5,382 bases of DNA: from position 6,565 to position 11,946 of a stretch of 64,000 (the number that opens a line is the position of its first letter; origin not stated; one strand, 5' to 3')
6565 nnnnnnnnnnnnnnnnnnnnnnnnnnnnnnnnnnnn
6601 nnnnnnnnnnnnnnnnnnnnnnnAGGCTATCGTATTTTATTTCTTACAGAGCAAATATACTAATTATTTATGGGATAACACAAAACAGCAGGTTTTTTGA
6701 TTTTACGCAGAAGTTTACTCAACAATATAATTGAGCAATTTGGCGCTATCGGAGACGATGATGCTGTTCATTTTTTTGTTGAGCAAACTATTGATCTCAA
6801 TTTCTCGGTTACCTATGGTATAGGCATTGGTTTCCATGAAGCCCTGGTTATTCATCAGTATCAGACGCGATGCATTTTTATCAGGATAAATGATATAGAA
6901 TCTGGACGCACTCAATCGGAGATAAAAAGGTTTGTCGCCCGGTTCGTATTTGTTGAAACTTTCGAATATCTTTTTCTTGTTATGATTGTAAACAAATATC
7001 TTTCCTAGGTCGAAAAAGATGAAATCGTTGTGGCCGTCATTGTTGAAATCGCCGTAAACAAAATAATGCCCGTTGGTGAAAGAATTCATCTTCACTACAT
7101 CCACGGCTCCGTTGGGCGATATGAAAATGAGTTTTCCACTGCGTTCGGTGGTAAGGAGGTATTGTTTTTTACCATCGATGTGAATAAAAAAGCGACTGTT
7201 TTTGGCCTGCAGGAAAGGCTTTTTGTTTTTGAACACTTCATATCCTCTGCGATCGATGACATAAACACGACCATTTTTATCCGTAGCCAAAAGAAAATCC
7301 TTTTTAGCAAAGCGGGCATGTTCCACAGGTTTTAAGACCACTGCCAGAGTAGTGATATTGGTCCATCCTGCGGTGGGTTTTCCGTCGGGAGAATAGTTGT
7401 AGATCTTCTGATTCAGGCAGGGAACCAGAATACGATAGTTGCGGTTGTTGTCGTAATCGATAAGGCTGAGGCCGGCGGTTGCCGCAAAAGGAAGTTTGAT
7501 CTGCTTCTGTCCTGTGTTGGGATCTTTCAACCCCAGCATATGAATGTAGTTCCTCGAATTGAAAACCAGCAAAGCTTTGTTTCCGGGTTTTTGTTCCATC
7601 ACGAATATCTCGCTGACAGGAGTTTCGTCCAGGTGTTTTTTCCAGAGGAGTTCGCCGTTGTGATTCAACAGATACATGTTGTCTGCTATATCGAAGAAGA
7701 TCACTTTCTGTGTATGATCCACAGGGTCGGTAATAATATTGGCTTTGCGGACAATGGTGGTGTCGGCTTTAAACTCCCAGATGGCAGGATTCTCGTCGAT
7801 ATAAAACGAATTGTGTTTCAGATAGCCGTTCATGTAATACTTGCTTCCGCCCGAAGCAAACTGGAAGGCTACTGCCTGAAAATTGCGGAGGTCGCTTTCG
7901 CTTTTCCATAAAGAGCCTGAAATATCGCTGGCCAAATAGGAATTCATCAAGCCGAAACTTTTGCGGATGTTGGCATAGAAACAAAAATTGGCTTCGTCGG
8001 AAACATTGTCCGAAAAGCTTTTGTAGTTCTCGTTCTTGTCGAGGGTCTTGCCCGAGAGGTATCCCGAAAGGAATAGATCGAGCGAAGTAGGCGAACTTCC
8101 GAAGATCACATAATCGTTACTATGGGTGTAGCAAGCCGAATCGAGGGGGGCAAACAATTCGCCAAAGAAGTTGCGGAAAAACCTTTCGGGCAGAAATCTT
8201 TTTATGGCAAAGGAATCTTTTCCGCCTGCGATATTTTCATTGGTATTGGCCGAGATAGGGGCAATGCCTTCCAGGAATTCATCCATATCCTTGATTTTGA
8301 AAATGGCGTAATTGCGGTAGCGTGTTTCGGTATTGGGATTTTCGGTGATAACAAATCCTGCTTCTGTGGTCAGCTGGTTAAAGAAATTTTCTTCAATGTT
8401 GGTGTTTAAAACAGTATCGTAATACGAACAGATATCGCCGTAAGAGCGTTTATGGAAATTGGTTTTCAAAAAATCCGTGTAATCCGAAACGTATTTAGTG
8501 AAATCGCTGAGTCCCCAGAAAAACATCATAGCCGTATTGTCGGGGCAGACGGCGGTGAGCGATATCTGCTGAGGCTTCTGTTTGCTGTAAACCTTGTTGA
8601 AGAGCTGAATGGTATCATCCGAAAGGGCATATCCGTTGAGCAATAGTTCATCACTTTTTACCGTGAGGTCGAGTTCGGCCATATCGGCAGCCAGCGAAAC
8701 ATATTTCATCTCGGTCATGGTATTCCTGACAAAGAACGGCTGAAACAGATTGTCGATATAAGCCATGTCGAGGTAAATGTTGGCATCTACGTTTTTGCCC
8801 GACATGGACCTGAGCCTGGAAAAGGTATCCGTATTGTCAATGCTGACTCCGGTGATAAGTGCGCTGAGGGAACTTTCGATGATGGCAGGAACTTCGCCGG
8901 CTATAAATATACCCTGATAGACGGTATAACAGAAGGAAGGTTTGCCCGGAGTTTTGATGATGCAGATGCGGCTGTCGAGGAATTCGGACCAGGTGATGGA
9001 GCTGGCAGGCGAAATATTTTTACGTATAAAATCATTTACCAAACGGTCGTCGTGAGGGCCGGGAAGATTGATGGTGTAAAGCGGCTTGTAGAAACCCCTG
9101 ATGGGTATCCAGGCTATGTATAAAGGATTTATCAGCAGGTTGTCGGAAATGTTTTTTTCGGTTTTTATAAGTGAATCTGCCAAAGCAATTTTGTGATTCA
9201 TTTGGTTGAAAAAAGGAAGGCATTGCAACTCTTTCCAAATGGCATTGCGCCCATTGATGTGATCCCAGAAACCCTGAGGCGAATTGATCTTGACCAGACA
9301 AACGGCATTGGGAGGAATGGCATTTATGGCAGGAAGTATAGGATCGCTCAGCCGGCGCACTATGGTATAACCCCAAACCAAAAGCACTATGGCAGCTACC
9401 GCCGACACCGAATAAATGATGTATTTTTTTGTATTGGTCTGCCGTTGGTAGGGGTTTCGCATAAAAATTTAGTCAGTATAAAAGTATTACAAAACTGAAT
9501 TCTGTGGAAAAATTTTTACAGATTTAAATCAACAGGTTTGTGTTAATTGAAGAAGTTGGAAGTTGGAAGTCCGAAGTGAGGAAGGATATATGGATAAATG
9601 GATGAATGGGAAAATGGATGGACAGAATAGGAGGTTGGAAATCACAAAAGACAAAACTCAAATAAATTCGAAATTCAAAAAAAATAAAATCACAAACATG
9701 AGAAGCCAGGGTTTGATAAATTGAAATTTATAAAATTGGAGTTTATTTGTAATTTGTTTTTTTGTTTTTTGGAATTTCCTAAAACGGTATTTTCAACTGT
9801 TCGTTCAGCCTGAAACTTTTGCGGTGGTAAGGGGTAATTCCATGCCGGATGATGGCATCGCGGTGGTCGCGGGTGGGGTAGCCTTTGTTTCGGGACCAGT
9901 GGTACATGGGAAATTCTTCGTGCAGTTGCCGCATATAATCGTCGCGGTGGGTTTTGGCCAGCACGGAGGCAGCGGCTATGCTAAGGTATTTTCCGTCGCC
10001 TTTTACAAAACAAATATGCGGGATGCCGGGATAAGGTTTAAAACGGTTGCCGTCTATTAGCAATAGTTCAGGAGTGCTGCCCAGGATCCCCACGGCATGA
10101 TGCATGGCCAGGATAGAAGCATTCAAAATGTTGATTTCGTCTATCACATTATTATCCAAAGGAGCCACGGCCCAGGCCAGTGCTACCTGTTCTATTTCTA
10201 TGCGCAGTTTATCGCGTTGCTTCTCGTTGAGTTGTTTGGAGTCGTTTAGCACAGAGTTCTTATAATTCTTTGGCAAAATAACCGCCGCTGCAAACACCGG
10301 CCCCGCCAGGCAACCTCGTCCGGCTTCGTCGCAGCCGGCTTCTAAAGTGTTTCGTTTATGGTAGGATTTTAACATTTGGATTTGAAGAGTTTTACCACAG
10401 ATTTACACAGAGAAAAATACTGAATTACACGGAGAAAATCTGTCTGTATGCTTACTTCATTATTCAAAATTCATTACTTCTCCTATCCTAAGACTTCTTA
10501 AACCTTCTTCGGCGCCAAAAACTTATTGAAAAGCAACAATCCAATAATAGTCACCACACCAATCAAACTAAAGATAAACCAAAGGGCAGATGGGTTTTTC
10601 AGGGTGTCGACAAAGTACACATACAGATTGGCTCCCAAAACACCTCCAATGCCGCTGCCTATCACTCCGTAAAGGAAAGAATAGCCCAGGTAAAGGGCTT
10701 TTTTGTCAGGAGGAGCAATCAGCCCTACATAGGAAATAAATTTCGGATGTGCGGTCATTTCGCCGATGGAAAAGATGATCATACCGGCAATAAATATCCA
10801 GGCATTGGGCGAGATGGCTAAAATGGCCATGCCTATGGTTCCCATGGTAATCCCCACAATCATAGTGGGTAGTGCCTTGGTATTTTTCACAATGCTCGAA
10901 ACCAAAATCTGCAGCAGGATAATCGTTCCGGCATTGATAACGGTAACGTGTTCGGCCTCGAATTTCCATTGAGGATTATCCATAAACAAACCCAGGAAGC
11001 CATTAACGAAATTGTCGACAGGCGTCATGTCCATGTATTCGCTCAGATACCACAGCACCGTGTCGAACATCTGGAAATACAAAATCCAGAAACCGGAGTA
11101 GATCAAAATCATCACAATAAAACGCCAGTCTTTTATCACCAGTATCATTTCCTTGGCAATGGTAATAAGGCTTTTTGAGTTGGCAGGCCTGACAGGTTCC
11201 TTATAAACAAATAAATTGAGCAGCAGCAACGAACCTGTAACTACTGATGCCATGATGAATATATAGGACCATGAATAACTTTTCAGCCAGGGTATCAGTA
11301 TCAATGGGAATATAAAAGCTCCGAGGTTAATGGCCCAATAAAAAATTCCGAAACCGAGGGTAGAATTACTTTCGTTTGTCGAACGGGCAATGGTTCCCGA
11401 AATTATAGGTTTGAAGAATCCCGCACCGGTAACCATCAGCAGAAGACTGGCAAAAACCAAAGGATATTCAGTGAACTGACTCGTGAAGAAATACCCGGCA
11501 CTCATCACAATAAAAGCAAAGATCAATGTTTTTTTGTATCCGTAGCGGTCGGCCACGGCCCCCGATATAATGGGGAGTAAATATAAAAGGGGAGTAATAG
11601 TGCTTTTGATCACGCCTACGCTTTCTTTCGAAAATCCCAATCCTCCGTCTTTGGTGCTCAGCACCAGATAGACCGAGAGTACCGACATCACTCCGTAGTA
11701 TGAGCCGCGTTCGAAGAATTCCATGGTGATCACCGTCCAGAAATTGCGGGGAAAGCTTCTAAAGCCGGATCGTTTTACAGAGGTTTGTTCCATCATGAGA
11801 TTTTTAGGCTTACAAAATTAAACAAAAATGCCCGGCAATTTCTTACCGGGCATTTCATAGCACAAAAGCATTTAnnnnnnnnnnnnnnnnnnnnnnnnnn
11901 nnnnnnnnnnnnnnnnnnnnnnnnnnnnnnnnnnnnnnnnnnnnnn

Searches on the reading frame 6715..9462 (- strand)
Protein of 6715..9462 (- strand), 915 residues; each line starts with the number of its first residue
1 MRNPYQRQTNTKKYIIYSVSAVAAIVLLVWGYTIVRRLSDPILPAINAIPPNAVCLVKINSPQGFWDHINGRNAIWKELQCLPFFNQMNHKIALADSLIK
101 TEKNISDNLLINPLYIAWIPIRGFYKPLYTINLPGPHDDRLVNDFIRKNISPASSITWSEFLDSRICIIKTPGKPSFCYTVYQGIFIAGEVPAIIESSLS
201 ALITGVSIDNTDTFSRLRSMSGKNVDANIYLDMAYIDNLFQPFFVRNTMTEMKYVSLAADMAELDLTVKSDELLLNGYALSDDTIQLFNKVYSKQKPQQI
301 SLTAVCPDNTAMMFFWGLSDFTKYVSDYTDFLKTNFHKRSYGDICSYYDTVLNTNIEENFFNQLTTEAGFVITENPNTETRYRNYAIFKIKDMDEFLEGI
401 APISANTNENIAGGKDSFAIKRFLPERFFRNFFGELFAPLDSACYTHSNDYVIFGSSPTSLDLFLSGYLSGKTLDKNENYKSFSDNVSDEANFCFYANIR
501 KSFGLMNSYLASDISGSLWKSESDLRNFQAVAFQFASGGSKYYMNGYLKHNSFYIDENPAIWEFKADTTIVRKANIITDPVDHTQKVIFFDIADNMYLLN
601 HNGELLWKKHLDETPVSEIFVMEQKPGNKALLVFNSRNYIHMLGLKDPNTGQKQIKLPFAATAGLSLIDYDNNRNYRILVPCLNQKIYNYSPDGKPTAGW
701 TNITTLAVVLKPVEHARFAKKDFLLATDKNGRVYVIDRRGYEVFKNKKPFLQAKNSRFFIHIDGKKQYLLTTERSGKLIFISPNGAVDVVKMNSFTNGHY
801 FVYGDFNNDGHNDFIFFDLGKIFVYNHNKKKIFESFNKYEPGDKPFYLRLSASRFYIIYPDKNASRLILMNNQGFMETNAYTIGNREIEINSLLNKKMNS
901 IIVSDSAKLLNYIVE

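Call 54: search_protein_families(library=pfam, proteins=[window:6715-9462:-], max_evalue=0.0001)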
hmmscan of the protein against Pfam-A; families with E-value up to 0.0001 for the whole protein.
window:6715-9462:- (915 aa): 1 family
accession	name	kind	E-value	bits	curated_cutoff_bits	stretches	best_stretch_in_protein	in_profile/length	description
PF13570.13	Beta-prop_ACSF4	-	7.7e-06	26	133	0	560-648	206-292/329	Beta-alanine-activating enzyme, beta-propeller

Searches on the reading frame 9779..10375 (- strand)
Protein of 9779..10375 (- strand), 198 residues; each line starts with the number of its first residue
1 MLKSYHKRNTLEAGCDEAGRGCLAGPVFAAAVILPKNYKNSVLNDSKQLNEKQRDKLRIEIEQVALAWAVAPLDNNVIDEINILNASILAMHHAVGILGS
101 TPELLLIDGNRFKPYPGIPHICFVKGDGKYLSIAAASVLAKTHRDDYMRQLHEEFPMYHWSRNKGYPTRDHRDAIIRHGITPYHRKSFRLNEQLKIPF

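Call 66: search_protein_families(library=pfam, proteins=[window:9779-10375:-], max_evalue=0.0001)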
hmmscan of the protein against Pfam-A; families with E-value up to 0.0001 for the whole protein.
window:9779-10375:- (198 aa): 1 family
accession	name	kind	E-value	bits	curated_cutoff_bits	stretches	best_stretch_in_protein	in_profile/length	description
PF01351.25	RNase_HII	-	1.7e-36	126.4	25.8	1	13-189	1-197/199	Ribonuclease HII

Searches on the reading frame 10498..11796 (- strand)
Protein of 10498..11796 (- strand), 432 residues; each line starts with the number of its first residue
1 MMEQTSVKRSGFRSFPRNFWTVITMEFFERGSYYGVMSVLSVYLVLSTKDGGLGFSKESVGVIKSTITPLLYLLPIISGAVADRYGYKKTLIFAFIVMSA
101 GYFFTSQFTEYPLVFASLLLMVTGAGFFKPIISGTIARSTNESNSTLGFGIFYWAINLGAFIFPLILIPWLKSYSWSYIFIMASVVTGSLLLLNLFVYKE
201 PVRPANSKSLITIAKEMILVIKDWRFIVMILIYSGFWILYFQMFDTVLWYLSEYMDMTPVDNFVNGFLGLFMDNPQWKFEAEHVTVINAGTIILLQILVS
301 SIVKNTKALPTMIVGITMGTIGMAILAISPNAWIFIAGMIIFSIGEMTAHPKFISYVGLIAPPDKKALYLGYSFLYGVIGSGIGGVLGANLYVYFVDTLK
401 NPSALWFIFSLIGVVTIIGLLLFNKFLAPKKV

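Call 54: search_protein_families(library=pfam, proteins=[window:10498-11796:-], max_evalue=0.0001)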
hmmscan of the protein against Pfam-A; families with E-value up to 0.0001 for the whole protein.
window:10498-11796:- (432 aa): 1 family
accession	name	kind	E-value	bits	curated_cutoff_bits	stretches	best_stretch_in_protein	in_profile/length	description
PF07690.21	MFS_1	-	9.6e-28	97.5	33.4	2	34-262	9-236/347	Major Facilitator Superfamily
